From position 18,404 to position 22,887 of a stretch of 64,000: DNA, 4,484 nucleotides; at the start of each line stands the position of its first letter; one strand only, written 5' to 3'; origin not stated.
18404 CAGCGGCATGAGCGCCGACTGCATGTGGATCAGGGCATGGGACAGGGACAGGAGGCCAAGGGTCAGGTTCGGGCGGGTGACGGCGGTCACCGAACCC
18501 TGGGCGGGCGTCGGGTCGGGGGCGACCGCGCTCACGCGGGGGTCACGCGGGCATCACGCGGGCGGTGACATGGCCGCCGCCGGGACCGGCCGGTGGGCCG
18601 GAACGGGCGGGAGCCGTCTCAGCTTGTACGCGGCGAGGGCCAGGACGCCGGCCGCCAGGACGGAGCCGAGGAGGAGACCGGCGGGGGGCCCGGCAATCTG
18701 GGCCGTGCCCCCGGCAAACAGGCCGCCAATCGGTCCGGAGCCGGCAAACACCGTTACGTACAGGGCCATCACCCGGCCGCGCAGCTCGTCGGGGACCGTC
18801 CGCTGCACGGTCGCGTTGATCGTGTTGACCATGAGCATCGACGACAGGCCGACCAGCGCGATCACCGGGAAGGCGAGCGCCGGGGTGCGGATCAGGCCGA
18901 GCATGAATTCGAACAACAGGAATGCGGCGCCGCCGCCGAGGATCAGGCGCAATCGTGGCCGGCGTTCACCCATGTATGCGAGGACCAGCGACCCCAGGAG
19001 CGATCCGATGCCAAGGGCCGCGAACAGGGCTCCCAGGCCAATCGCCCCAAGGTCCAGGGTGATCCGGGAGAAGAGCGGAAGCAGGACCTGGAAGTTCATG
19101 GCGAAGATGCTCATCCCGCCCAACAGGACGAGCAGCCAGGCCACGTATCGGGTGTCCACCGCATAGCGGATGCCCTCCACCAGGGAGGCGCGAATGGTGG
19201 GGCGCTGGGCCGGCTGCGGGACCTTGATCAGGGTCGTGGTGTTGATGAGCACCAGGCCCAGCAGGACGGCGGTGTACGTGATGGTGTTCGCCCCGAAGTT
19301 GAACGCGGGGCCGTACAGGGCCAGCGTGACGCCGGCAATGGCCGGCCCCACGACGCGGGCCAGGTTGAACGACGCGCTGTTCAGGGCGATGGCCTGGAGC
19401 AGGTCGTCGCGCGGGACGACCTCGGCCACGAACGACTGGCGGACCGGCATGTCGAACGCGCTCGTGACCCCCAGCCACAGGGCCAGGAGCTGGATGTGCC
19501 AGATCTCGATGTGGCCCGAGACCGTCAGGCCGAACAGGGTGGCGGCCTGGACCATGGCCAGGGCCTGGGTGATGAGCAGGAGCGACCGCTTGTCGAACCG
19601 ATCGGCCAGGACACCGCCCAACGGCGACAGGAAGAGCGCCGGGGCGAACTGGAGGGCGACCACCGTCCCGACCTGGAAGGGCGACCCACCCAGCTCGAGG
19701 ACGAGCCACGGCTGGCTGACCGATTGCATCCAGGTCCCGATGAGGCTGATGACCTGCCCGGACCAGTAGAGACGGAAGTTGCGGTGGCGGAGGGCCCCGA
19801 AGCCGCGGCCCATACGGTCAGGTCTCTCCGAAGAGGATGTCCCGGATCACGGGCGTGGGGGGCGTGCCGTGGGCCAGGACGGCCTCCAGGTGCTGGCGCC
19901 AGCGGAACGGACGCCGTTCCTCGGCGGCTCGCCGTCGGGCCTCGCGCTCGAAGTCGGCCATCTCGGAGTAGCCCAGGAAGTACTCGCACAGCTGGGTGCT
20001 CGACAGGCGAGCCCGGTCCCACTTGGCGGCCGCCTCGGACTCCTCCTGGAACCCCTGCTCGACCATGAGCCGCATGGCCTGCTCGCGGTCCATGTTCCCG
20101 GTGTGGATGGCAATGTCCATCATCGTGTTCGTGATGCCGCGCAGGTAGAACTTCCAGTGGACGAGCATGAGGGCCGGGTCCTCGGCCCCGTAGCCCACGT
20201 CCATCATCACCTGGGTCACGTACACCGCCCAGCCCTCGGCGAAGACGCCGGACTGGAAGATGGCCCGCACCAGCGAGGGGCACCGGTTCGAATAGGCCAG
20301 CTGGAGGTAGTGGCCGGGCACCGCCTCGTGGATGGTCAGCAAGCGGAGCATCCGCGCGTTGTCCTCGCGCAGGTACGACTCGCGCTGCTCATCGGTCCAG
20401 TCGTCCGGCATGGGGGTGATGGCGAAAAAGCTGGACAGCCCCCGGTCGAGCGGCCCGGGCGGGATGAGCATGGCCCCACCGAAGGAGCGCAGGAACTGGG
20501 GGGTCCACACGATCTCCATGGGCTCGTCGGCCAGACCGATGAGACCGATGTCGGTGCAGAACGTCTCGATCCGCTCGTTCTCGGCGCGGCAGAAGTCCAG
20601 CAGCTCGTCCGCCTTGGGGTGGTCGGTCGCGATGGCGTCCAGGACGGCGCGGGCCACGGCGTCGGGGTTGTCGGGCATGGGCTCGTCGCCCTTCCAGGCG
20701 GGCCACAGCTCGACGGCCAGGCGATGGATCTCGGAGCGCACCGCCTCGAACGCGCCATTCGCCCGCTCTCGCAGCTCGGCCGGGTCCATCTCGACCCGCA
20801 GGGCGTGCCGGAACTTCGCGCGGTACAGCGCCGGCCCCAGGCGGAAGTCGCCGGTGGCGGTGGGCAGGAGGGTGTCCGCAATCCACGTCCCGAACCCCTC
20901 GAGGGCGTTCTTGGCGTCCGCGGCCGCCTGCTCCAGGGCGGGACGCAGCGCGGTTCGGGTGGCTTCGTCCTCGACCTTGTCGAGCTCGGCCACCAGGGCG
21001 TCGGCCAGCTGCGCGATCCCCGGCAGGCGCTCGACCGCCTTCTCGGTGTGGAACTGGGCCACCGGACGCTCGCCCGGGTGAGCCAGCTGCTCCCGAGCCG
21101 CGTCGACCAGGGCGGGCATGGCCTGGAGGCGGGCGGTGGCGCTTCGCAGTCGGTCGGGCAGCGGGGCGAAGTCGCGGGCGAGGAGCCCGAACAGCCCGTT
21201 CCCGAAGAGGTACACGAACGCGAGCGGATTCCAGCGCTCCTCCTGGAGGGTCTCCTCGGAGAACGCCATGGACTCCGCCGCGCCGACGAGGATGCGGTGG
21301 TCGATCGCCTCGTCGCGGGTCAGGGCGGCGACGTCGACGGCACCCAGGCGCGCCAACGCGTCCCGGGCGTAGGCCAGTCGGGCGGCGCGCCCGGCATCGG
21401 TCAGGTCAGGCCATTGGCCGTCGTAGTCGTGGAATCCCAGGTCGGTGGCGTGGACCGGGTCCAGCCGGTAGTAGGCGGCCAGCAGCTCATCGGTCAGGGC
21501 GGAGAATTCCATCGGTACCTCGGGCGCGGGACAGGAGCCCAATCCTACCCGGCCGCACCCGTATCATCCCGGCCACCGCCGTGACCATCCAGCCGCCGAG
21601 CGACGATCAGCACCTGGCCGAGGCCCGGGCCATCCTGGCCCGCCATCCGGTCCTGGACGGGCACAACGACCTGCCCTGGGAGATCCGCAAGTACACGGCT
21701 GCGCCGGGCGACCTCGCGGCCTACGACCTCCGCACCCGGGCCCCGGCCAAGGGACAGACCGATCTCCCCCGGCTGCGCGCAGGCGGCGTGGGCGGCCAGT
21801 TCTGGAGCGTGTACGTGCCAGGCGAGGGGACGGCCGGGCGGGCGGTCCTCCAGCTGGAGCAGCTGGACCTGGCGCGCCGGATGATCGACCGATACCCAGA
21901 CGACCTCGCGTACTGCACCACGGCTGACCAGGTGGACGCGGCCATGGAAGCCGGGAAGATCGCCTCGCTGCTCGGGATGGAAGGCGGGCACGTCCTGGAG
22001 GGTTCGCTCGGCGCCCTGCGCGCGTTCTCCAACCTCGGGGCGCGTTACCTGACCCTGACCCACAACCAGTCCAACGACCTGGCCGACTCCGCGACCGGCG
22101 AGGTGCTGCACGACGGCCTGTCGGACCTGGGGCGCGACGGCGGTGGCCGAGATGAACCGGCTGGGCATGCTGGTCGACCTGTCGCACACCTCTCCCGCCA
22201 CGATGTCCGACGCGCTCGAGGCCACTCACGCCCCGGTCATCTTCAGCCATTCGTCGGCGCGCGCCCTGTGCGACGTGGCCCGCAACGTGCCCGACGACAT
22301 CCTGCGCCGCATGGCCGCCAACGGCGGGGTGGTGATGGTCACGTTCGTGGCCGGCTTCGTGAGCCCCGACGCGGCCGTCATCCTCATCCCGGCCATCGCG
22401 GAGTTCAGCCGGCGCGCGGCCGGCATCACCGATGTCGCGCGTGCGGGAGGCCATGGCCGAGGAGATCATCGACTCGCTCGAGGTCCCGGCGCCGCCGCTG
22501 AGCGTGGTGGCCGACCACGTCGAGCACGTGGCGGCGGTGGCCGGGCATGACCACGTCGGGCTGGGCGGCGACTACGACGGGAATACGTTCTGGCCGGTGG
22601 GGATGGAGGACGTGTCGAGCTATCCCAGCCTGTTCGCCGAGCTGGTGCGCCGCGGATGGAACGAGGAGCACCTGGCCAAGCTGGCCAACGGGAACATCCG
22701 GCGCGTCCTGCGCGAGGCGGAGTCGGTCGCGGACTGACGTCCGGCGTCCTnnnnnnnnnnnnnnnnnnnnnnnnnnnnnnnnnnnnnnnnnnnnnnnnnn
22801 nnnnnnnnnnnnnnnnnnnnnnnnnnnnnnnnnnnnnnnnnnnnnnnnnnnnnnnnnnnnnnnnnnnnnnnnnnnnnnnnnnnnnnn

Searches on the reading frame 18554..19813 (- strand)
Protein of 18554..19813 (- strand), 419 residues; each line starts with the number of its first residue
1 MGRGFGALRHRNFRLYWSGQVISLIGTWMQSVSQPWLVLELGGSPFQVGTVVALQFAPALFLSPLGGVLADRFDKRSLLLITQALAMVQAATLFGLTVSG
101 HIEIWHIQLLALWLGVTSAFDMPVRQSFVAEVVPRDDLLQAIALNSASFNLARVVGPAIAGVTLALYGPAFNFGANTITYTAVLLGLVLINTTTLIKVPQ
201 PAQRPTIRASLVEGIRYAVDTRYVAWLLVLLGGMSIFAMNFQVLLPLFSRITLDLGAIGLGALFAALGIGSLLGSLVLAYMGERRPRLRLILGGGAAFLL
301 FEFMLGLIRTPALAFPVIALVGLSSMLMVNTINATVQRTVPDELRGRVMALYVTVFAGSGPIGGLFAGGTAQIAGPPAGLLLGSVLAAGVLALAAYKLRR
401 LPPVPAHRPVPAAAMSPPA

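Call 58: search_protein_families(library=pfam, proteins=[window:18554-19813:-], max_evalue=0.0001)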
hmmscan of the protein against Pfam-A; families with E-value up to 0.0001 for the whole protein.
window:18554-19813:- (419 aa): 3 families
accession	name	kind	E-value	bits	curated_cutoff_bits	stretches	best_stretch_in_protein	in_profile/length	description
PF05977.19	MFS_3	-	1.3e-68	232.2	27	1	5-411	4-405/524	Transmembrane secretion effector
PF07690.21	MFS_1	-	6.3e-42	144.2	33.4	1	17-363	2-346/347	Major Facilitator Superfamily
PF12832.13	MFS_1_like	-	6.6e-05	22.6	25.2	0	42-370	30-360/373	MFS_1 like family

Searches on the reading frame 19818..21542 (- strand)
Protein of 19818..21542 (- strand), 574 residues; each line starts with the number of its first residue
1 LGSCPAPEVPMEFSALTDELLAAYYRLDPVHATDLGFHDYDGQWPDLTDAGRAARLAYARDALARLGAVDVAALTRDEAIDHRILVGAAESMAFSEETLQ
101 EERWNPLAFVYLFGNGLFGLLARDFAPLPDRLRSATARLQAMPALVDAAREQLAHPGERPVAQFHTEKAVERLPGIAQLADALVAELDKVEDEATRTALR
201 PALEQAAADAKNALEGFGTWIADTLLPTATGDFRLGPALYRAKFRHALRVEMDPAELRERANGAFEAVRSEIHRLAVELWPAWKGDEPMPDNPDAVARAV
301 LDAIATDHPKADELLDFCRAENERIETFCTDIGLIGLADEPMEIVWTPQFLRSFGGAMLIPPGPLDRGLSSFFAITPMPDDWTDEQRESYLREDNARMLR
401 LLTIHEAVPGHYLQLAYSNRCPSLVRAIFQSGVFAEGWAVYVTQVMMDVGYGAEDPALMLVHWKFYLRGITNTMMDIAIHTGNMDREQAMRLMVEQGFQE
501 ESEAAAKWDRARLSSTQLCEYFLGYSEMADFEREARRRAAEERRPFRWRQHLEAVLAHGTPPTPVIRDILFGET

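Call 58: search_protein_families(library=pfam, proteins=[window:19818-21542:-], max_evalue=0.0001)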
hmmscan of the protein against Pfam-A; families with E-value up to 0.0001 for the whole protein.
window:19818-21542:- (574 aa): 1 family
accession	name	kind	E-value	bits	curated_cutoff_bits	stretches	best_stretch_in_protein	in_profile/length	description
PF05960.17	DUF885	-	5.2e-93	313.9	32.4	1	29-568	1-530/532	Bacterial protein of unknown function (DUF885)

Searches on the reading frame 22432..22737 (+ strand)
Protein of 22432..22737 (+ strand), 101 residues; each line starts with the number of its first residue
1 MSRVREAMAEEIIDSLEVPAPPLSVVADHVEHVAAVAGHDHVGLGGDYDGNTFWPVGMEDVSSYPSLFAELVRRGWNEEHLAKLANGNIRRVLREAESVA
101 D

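Call 58: search_protein_families(library=pfam, proteins=[window:22432-22737:+], max_evalue=0.0001)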
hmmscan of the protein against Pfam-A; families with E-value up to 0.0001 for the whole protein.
window:22432-22737:+ (101 aa): 1 family
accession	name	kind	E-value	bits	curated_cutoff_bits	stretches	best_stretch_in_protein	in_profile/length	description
PF01244.27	Peptidase_M19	-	3.6e-24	86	26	1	19-95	243-319/319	Membrane dipeptidase (Peptidase family M19)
